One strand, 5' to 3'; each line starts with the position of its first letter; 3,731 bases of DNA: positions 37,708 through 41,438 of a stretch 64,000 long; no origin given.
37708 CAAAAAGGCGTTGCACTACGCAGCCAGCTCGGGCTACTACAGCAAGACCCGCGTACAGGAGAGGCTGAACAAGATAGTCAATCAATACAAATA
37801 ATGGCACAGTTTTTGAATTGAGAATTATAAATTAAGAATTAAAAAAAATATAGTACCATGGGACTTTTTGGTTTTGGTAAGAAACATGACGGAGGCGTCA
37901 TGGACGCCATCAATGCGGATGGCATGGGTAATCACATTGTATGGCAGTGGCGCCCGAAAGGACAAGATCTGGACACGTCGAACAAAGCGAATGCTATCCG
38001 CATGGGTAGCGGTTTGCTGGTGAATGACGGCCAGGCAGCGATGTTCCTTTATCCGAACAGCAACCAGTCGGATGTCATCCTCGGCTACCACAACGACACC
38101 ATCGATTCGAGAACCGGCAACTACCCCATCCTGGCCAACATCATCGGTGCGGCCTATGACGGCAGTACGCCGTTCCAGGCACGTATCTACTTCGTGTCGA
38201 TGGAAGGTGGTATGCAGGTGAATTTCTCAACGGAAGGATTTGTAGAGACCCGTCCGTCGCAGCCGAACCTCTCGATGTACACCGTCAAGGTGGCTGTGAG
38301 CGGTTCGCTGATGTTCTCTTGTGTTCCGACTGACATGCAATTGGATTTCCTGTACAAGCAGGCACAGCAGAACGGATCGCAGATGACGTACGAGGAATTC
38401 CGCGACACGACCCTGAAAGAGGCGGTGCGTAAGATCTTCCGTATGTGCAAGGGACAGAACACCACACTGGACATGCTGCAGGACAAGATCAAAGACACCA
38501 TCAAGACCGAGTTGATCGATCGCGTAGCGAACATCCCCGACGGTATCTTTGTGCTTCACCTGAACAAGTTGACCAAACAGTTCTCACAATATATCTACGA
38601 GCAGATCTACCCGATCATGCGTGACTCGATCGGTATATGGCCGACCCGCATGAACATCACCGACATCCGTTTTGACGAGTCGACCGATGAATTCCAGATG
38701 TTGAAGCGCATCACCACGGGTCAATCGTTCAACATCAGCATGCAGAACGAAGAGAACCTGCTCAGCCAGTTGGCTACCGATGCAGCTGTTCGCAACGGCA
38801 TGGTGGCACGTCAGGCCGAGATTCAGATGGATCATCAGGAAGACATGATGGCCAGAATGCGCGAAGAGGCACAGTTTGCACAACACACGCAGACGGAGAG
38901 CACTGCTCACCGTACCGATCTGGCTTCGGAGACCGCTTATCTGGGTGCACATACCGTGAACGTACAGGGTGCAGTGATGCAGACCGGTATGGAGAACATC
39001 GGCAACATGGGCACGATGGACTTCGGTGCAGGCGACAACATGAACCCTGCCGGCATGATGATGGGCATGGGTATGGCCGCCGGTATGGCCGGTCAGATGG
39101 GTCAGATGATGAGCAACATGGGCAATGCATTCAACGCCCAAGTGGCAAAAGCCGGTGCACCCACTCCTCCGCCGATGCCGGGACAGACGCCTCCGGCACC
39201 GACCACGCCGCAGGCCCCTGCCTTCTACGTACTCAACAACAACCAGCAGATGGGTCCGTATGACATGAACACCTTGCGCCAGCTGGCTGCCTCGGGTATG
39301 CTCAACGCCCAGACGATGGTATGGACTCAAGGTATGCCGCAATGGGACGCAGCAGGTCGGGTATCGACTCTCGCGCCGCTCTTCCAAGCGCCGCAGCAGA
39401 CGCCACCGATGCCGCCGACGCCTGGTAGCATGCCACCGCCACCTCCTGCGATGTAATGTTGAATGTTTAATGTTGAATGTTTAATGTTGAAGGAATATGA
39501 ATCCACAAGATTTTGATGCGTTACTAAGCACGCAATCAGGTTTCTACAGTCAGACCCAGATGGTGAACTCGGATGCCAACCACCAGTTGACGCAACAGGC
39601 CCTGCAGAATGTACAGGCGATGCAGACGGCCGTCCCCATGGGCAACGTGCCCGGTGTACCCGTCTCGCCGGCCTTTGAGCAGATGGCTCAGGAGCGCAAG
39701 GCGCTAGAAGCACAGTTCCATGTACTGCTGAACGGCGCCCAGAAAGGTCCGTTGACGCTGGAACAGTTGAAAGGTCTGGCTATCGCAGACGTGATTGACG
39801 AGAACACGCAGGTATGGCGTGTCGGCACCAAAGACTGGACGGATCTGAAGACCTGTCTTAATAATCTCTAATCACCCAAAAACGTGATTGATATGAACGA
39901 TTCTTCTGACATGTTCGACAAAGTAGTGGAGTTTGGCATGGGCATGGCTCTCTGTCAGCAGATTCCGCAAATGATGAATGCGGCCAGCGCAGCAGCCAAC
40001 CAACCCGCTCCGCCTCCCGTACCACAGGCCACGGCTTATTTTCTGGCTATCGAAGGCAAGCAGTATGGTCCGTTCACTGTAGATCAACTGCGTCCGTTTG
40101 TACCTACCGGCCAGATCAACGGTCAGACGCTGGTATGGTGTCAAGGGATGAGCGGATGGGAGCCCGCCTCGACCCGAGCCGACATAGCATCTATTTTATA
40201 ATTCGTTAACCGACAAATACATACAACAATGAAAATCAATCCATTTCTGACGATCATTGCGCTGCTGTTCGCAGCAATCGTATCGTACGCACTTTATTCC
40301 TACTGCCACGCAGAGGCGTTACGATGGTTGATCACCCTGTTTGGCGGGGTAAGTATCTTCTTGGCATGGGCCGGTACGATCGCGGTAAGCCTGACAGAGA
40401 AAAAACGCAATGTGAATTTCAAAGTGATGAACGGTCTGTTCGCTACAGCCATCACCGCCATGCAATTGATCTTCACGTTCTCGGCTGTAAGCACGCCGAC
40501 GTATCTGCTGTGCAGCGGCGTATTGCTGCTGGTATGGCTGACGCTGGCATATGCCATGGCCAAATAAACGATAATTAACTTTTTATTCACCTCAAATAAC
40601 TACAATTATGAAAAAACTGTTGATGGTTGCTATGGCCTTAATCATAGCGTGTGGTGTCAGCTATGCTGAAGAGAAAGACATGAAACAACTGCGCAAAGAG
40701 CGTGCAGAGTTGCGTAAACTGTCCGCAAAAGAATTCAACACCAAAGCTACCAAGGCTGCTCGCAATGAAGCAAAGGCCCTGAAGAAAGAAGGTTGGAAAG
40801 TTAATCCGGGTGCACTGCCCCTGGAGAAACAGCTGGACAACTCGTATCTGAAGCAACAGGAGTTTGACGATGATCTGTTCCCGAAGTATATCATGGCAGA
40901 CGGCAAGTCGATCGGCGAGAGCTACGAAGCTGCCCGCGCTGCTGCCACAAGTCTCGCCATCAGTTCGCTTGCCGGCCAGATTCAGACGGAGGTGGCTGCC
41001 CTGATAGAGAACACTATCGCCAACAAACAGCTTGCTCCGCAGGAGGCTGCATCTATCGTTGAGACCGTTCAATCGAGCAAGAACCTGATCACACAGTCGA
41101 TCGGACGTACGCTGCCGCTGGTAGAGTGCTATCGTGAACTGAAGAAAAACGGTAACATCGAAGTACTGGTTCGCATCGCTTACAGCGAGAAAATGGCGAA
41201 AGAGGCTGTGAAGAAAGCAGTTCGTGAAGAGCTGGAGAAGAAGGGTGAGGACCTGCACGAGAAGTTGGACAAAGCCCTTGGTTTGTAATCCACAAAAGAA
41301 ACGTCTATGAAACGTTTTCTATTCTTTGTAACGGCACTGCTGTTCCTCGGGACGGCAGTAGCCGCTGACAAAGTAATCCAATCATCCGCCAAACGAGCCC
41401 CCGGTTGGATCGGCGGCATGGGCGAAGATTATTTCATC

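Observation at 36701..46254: Ten-gene operon linking a zinc-ribbon/SPFH membrane module to GYF-domain proteins and five exported envelope proteins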

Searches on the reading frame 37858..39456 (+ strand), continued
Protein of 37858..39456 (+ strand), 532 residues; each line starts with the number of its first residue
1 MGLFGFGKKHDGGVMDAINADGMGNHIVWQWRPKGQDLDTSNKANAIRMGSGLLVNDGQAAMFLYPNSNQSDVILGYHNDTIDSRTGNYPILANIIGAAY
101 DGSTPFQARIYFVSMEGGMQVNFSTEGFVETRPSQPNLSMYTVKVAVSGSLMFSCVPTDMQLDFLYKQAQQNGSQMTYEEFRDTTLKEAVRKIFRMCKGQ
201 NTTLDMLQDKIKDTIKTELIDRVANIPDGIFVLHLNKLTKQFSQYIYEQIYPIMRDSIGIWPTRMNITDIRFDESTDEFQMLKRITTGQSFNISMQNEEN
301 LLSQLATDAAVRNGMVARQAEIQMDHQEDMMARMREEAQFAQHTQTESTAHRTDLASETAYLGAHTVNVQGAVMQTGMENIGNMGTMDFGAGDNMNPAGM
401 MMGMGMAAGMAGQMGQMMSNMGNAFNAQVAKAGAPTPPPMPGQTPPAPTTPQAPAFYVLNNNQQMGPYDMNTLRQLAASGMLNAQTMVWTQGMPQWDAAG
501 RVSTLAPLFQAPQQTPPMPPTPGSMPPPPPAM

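Call 19: search_solved_structures(query=window:37858-39456:+, max_evalue=0.1)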
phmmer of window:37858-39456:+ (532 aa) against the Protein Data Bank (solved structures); distinct sequences matched with E-value up to 0.1: 1.
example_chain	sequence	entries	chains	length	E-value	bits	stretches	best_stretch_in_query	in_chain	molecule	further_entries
7z3c_A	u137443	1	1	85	0.0025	19.6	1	451-522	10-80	Adventurous gliding motility protein X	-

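Call 70: search_protein_families(library=pfam, proteins=[L042:7981-8277:+, L037:8450-9169:+, L058:11365-11841:+, L013:9041-9997:+, L035:11-1198:+, L044:9363-9992:+, L047:3445-6009:+, L050:1895-2464:+, L004:7250-8446:+, L015:15518-16096:+], max_evalue=0.01)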
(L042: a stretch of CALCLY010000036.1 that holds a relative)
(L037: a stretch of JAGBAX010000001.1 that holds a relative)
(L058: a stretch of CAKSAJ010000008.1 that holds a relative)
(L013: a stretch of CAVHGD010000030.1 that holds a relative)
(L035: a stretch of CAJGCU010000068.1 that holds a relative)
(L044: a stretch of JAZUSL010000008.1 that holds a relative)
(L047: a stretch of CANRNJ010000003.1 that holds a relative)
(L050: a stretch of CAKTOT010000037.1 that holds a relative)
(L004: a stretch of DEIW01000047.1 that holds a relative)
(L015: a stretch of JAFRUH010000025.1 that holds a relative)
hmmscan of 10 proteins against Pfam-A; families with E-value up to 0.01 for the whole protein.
L042:7981-8277:+ (98 aa): 1 family
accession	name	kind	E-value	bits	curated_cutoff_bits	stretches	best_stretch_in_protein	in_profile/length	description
PF13443.12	HTH_26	-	1.7e-16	60.6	22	1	33-92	1-62/63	Cro/C1-type HTH DNA-binding domain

L037:8450-9169:+ (239 aa): 1 family
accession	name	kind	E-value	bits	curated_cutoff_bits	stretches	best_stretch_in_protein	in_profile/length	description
PF22945.2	LEM-3_GIY-YIG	-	3.4e-12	47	27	1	25-102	27-105/151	LEM-3-like GIY-YIG domain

L058:11365-11841:+ (158 aa): 0 families

L013:9041-9997:+ (318 aa): 0 families

L035:11-1198:+ (395 aa): 1 family
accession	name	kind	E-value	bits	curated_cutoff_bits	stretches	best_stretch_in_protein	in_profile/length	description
PF14281.12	PDDEXK_4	-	0.0013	19.2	22.3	1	244-351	60-166/183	PD-(D/E)XK nuclease superfamily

L044:9363-9992:+ (209 aa): 0 families

L047:3445-6009:+ (854 aa): 7 families
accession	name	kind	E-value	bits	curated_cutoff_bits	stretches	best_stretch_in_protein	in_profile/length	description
PF20234.3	DUF6591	-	3.3e-53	181.3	27.1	2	269-364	2-97/228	Family of unknown function (DUF6591)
PF13240.11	Zn_Ribbon_1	-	1e-09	38.3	25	1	2-23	1-22/23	zinc-ribbon domain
PF13248.11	Zn_ribbon_3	-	8e-08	31.9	27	1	2-24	4-26/26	zinc-ribbon domain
PF10571.15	UPF0547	-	1.6e-07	31.8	29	1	2-22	2-22/26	Uncharacterised protein family UPF0547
PF12773.13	DZR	-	3.9e-05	24.1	27.3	1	3-24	1-22/45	Double zinc ribbon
PF24460.1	DUF7575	-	5.6e-05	22.9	28.5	1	2-24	5-27/28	Domain of unknown function (DUF7575)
PF08271.17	Zn_Ribbon_TF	-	0.0016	18.4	29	1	1-26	1-31/43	TFIIB zinc-binding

L050:1895-2464:+ (189 aa): 1 family
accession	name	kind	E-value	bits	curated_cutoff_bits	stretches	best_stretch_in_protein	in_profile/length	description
PF20815.3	GIY_YIG_2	-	2e-20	73.8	22.4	1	21-173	1-152/153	GIY-YIG catalytic domain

L004:7250-8446:+ (398 aa): 0 families

L015:15518-16096:+ (192 aa): 0 families

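Call 71: search_protein_families(library=padloc, proteins=[L042:7981-8277:+, L037:8450-9169:+, L058:11365-11841:+, L013:9041-9997:+, L035:11-1198:+, L044:9363-9992:+, L047:3445-6009:+, L050:1895-2464:+, L004:7250-8446:+, L015:15518-16096:+], max_evalue=0.01)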
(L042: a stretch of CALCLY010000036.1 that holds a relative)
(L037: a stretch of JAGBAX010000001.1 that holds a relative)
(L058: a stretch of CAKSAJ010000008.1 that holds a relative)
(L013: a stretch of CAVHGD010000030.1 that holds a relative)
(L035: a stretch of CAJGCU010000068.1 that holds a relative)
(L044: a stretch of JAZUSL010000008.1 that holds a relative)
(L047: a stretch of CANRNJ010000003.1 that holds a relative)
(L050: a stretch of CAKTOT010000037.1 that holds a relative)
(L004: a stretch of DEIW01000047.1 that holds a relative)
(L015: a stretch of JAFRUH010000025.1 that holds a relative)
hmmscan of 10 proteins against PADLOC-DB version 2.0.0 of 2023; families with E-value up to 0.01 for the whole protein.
L042:7981-8277:+ (98 aa): 0 families

L037:8450-9169:+ (239 aa): 1 family
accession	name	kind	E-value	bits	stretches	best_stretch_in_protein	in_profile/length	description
PDLC04031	PD-T4-3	-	7e-65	217.1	1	2-236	6-254/256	-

L058:11365-11841:+ (158 aa): 0 families

L013:9041-9997:+ (318 aa): 0 families

L035:11-1198:+ (395 aa): 11 families
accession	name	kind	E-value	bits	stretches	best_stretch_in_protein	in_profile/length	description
PDLC04972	PDC-S26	-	1.1e-08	32.8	1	248-353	96-184/397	-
PDLC04977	PDC-S26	-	1.1e-07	29.3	1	248-345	97-176/400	-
PDLC04983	PDC-S26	-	1.8e-07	28.9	1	232-342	72-176/413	-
PDLC04969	PDC-S26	-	2.9e-07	27.9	1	207-282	34-123/367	-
PDLC04975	PDC-S26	-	7.7e-07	26.7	1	202-279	22-113/351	-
PDLC04973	PDC-S26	-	0.0014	16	1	252-292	109-148/394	-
PDLC04981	PDC-S26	-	0.0016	15.8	0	200-322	22-146/358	-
PDLC04970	PDC-S26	-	0.0022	15.3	0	252-318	96-149/373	-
PDLC04971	PDC-S26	-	0.0028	14.6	1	248-339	105-187/415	-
PDLC01887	CARF4--CARF_PDDEXK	-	0.0057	14.2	0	240-276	174-210/285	-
PDLC01903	CARF4--CARF_PDDEXK_TM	-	0.006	14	1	229-277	273-319/380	-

L044:9363-9992:+ (209 aa): 0 families

L047:3445-6009:+ (854 aa): 0 families

L050:1895-2464:+ (189 aa): 0 families

L004:7250-8446:+ (398 aa): 0 families

L015:15518-16096:+ (192 aa): 0 families

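Call 74: search_protein_families(library=padloc, alignment_id=A8, max_evalue=0.00001)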
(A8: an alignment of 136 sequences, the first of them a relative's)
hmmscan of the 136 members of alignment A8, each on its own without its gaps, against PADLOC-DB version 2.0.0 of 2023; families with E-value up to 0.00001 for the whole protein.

A. member 1, L001:185-694:+ (169 aa): 0 families

B. families by the number of members that match (of 136 scanned): 72 families (the first 25 are shown)
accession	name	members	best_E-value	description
PDLC04031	PD-T4-3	3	9.8e-73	-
PDLC04140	mad8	3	1e-09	mads_8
PDLC04972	PDC-S26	2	1.1e-08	-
PDLC04977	PDC-S26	2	1.1e-07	-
PDLC04962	PDC-S22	1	5.7e-124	-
PDLC03272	MTase_II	1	2.7e-67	Type II methyltransferase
PDLC03734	oMTase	1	1.1e-56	orphan methyltransferase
PDLC04447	PDC-M14A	1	2.5e-48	-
PDLC03217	MTase_II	1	5.2e-43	Type II methyltransferase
PDLC03388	MTase_II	1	8.1e-42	Type II methyltransferase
PDLC03378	MTase_II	1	4.3e-40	Type II methyltransferase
PDLC04135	mad3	1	2.5e-39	mads_3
PDLC02653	DrmMII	1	5.9e-37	DrmMII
PDLC00026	DruM2|DruM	1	2.4e-29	DNA cytosine methylase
PDLC03728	oMTase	1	4.3e-29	orphan methyltransferase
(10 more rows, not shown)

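Call 75: search_protein_families(library=pfam, alignment_id=A8, max_evalue=0.00001)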
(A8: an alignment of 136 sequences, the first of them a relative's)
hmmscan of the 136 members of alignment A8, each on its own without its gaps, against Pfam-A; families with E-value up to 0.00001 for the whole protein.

A. member 1, L001:185-694:+ (169 aa): 0 families

B. families by the number of members that match (of 136 scanned): 78 families (the first 25 are shown)
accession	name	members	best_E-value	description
PF13306.12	LRR_5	5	7.9e-79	BspA type Leucine rich repeat region (6 copies)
PF20234.3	DUF6591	4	4.7e-39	Family of unknown function (DUF6591)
PF22945.2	LEM-3_GIY-YIG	3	7.6e-13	LEM-3-like GIY-YIG domain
PF14057.11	GGGtGRT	2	1.6e-188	GGGtGRT protein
PF03389.21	MobA_MobL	2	2.4e-85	MobA/MobL family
PF00520.37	Ion_trans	2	5.4e-45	Ion transport protein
PF13308.11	YARHG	2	1.7e-23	YARHG domain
PF20815.3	GIY_YIG_2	2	2e-20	GIY-YIG catalytic domain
PF13470.12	PIN_3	2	7.7e-18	PIN domain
PF05673.19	DUF815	1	3.6e-90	Protein of unknown function (DUF815)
PF00916.26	Sulfate_transp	1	1.1e-88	Sulfate permease family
PF17941.7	PP_kinase_C_1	1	4.7e-81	Polyphosphate kinase C-terminal domain 1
PF12439.13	GDE_N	1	5.5e-80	Glycogen debranching enzyme N terminal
PF06202.20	GDE_C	1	9.7e-74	Amylo-alpha-1,6-glucosidase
PF03065.20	Glyco_hydro_57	1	2.3e-73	Glycosyl hydrolase family 57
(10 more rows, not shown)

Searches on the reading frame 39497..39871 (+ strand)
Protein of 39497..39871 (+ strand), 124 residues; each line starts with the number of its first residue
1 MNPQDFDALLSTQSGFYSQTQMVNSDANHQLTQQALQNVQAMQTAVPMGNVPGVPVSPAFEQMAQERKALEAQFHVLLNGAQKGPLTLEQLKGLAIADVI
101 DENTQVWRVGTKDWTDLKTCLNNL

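Call 3: search_protein_families(library=pfam, proteins=[window:39497-39871:+], max_evalue=0.1)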
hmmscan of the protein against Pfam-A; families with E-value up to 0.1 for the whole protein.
window:39497-39871:+ (124 aa): 1 family
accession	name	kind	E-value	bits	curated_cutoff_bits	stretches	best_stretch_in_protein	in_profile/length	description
PF14237.11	GYF_2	-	1.3e-11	44.5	25.8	1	75-118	2-45/50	GYF domain 2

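Call 4: search_protein_families(library=ncbifam, proteins=[window:39497-39871:+], max_evalue=0.1)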
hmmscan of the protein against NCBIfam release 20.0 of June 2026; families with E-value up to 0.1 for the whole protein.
window:39497-39871:+ (124 aa): 1 family
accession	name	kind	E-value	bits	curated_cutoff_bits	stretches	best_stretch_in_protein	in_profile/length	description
NF033761.1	gliding_GltJ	equivalog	0.00041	19.6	450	1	21-118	99-194/671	adventurous gliding motility protein GltJ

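Call 7: search_protein_families(library=padloc, proteins=[window:39497-39871:+], max_evalue=0.01)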
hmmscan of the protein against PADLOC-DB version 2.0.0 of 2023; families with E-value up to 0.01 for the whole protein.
window:39497-39871:+ (124 aa): 0 families

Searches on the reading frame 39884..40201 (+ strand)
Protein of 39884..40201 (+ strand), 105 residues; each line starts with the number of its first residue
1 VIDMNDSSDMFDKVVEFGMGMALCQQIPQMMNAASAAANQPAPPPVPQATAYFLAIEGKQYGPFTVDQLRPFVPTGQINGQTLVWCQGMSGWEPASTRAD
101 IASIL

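Call 3: search_protein_families(library=pfam, proteins=[window:39884-40201:+], max_evalue=0.1)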
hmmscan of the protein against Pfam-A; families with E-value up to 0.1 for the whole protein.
window:39884-40201:+ (105 aa): 1 family
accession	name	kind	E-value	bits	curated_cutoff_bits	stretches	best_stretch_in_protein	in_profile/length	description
PF14237.11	GYF_2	-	4.8e-17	61.9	25.8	1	52-97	1-46/50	GYF domain 2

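Call 4: search_protein_families(library=ncbifam, proteins=[window:39884-40201:+], max_evalue=0.1)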
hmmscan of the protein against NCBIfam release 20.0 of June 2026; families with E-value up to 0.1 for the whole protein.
window:39884-40201:+ (105 aa): 1 family
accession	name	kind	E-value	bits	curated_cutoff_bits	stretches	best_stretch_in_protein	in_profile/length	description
NF033761.1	gliding_GltJ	equivalog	1.5e-12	47.4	450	1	33-105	132-203/671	adventurous gliding motility protein GltJ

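Call 7: search_protein_families(library=padloc, proteins=[window:39884-40201:+], max_evalue=0.01)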
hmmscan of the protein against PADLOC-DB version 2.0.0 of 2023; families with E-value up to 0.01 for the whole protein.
window:39884-40201:+ (105 aa): 0 families

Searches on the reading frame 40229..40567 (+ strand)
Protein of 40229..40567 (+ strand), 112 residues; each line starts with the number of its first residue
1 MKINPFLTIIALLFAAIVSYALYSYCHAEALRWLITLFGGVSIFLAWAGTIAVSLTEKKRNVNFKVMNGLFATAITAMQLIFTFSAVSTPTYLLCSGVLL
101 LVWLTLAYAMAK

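Call 3: search_protein_families(library=pfam, proteins=[window:40229-40567:+], max_evalue=0.1)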
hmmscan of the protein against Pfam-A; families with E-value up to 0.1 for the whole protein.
window:40229-40567:+ (112 aa): 0 families

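Call 4: search_protein_families(library=ncbifam, proteins=[window:40229-40567:+], max_evalue=0.1)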
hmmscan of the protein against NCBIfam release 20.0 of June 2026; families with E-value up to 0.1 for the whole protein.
window:40229-40567:+ (112 aa): 0 families

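Call 7: search_protein_families(library=padloc, proteins=[window:40229-40567:+], max_evalue=0.01)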
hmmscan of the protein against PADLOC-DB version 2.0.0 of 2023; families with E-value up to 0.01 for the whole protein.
window:40229-40567:+ (112 aa): 0 families

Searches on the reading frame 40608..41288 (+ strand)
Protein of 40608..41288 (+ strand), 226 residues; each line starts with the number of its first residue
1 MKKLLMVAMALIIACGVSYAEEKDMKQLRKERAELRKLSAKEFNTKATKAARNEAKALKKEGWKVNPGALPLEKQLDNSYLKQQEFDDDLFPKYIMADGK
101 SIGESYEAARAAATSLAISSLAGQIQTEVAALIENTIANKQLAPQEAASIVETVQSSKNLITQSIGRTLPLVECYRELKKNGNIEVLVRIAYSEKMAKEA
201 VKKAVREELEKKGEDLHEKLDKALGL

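Call 3: search_protein_families(library=pfam, proteins=[window:40608-41288:+], max_evalue=0.1)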
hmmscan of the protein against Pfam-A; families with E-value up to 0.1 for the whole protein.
window:40608-41288:+ (226 aa): 5 families
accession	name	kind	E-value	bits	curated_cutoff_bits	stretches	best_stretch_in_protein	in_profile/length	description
PF20130.4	DUF6520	-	0.0068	17.2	25.4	1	1-28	1-30/83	Family of unknown function (DUF6520)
PF17206.9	SeqA_N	-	0.019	14.7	23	1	82-105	2-24/36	SeqA protein N-terminal domain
PF02169.21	LPP20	-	0.038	14.9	25.9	1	111-190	25-96/97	LPP20 lipoprotein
PF04011.17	LemA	-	0.043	14.1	26.2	1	123-188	25-87/149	LemA family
PF13744.12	HTH_37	-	0.071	13.4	27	0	124-156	14-46/80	Helix-turn-helix domain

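Call 4: search_protein_families(library=ncbifam, proteins=[window:40608-41288:+], max_evalue=0.1)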
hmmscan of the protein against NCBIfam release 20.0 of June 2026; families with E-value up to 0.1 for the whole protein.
window:40608-41288:+ (226 aa): 0 families

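Call 7: search_protein_families(library=padloc, proteins=[window:40608-41288:+], max_evalue=0.01)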
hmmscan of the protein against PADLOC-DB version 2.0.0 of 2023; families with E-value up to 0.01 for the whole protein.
window:40608-41288:+ (226 aa): 1 family
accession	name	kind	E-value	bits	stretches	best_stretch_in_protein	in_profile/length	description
PDLC01929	CARF7--CARF_CYTH_HD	-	0.0055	13.1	0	2-67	74-140/706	-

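Call 60: search_solved_structures(query=A5, max_evalue=1)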
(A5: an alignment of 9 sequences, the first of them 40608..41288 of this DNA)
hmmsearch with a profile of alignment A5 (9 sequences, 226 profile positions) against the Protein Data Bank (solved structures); distinct sequences matched with E-value up to 1: 2.
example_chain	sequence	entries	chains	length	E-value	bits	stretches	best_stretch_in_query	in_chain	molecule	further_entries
7ue2_A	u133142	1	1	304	0.00059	22.6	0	171-194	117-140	RPB_PLP3_R6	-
7r7c_J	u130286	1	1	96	0.56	12.8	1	26-78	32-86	rRNA-processing protein EBP2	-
